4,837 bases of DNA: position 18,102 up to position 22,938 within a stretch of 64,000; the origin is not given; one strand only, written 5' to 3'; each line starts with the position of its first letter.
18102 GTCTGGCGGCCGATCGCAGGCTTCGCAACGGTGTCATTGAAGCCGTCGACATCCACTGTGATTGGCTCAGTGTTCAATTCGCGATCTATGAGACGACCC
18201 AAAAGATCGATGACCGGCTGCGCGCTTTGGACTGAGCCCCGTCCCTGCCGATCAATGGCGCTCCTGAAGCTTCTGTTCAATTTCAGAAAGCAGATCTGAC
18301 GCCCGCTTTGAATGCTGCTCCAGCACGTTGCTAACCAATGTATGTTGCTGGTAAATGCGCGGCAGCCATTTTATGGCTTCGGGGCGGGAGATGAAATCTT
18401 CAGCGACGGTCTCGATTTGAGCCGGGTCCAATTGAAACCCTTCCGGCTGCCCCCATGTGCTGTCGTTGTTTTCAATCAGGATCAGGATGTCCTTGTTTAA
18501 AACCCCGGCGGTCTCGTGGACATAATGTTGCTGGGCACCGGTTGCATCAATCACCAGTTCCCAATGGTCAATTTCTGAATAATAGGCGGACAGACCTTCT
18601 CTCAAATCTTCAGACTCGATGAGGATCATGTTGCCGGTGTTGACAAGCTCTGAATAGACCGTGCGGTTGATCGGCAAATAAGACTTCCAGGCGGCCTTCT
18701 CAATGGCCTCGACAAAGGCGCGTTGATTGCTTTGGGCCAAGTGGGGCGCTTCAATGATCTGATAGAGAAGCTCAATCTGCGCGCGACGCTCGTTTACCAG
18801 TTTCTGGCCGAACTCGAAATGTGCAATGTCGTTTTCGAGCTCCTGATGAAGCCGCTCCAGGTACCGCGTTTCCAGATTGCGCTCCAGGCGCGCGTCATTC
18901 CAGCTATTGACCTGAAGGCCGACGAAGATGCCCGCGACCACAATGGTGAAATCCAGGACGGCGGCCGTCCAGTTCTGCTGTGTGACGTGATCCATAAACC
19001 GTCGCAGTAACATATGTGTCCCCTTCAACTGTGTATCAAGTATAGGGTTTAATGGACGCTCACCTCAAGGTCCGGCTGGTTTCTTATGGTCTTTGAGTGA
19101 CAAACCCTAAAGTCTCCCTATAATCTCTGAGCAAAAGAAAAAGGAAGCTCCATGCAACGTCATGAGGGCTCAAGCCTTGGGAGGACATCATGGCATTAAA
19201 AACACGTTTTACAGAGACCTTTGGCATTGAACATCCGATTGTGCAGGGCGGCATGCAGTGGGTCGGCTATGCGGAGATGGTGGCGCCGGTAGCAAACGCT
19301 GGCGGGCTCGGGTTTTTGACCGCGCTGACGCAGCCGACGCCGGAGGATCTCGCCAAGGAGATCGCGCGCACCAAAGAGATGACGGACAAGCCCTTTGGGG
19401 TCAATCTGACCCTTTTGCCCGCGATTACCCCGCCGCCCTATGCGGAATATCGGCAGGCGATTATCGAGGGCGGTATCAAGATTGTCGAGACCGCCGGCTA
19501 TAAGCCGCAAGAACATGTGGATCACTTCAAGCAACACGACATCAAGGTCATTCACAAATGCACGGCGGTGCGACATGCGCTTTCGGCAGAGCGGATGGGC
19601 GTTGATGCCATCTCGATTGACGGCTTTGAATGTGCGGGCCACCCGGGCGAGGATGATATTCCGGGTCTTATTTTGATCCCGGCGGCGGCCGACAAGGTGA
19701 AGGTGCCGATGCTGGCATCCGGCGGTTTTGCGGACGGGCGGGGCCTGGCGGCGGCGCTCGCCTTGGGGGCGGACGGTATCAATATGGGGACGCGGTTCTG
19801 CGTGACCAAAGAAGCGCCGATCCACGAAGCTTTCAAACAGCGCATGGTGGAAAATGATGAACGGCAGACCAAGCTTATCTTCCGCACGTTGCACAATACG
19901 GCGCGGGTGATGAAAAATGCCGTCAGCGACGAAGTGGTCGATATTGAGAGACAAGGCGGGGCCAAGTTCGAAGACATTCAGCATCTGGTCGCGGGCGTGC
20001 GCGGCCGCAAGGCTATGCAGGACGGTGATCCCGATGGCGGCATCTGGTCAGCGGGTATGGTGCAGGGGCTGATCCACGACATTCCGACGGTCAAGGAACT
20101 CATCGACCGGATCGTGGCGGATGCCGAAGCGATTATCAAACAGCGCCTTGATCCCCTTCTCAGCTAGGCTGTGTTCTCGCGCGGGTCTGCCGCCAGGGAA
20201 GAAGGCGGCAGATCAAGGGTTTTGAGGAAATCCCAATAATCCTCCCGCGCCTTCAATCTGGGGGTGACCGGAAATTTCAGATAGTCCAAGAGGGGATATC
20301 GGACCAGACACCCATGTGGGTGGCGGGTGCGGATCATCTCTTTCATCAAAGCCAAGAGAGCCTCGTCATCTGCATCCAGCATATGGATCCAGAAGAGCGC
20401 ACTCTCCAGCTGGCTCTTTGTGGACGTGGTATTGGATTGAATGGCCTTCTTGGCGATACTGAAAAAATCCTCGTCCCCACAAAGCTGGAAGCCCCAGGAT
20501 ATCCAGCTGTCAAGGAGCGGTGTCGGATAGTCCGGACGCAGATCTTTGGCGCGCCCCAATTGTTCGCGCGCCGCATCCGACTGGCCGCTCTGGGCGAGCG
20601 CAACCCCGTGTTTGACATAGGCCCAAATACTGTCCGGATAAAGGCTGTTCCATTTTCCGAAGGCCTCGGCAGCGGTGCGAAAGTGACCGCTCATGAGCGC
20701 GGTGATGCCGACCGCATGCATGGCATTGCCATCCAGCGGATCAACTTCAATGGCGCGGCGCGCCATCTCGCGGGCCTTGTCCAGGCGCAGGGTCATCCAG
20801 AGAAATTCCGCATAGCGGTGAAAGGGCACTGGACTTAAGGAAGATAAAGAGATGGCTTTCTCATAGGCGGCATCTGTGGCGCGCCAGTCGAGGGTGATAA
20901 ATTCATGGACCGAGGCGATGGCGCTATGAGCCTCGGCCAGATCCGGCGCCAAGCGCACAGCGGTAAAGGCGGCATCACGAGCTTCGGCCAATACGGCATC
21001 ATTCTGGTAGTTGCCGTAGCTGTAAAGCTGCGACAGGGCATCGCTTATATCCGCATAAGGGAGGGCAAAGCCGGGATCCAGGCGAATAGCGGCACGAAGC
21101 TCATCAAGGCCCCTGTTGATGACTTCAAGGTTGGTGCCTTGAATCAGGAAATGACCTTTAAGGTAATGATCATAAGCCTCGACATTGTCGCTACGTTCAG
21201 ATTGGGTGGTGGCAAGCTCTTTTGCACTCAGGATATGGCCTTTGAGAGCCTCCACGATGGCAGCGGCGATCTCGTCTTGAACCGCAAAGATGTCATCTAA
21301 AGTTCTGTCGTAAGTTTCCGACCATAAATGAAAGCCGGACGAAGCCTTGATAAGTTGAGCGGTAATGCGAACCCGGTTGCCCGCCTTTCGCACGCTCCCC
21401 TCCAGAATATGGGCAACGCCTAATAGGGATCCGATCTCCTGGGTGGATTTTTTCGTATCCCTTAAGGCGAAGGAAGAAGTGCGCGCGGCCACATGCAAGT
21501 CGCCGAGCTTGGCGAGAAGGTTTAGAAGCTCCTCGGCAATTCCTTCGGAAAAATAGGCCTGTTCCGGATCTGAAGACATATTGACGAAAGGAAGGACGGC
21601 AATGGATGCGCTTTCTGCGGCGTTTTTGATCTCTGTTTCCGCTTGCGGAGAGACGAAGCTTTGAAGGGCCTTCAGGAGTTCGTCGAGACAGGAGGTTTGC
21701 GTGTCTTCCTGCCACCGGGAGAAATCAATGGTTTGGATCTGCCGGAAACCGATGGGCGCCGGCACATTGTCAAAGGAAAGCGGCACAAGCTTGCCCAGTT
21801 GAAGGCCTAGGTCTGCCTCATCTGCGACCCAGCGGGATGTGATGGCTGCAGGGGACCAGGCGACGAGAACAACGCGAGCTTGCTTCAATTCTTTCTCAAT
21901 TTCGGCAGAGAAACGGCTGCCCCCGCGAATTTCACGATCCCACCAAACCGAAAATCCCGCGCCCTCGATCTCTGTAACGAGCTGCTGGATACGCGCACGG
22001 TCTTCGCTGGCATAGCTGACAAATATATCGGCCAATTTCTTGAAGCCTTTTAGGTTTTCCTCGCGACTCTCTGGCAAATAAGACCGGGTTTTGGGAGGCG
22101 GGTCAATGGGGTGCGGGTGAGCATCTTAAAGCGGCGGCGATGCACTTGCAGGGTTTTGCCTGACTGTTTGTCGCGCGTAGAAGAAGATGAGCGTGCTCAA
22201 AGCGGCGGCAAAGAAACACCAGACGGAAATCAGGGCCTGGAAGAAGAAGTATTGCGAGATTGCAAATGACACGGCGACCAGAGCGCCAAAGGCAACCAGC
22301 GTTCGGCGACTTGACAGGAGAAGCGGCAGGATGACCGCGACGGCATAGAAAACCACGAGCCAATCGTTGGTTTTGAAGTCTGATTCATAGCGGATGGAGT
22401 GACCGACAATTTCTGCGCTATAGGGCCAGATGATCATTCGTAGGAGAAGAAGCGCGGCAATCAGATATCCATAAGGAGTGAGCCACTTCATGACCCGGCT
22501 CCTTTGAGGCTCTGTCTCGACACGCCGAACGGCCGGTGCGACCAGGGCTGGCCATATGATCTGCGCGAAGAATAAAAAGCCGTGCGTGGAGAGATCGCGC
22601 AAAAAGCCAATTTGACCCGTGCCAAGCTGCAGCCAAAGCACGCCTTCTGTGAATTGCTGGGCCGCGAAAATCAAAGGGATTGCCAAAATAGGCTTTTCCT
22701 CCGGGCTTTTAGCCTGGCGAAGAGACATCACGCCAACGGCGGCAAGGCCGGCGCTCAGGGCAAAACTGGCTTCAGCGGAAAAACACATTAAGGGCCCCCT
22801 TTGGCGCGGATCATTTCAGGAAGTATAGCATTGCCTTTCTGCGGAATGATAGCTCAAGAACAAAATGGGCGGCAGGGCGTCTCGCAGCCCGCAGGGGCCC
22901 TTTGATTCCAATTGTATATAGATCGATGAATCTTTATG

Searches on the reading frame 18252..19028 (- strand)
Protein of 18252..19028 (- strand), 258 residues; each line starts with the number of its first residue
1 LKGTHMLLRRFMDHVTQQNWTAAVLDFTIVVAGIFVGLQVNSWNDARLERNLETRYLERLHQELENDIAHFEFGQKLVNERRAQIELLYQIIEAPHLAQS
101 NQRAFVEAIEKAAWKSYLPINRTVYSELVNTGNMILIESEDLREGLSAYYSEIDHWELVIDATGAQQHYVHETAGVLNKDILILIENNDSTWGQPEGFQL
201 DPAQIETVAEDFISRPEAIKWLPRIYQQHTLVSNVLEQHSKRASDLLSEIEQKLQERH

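Call 40: search_protein_families(library=pfam, proteins=[window:18252-19028:-], max_evalue=0.001)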
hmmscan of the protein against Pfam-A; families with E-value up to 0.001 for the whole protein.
window:18252-19028:- (258 aa): 1 family
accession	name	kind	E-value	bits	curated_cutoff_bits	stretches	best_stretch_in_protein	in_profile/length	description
PF19578.4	DUF6090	-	5.9e-06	26.7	23.5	1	28-151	3-124/182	Family of unknown function (DUF6090)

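Call 55: search_protein_families(library=padloc, proteins=[window:18252-19028:-], max_evalue=0.001)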
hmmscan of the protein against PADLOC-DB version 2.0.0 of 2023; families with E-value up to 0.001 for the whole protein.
window:18252-19028:- (258 aa): 0 families

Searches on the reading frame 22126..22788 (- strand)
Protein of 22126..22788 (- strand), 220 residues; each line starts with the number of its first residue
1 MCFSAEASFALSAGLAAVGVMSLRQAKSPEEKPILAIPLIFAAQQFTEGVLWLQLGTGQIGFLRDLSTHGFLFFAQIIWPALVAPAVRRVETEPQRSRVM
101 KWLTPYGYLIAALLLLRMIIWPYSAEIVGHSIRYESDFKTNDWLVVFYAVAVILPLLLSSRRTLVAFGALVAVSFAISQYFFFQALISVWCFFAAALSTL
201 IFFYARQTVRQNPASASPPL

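Call 40: search_protein_families(library=pfam, proteins=[window:22126-22788:-], max_evalue=0.001)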
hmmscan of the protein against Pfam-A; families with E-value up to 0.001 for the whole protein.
window:22126-22788:- (220 aa): 1 family
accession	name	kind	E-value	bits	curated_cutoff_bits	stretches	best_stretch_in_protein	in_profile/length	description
PF20334.3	DUF6629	-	7.7e-26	91.5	27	1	1-213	1-206/209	Family of unknown function (DUF6629)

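Call 55: search_protein_families(library=padloc, proteins=[window:22126-22788:-], max_evalue=0.001)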
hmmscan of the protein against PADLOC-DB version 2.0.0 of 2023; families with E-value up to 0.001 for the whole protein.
window:22126-22788:- (220 aa): 0 families
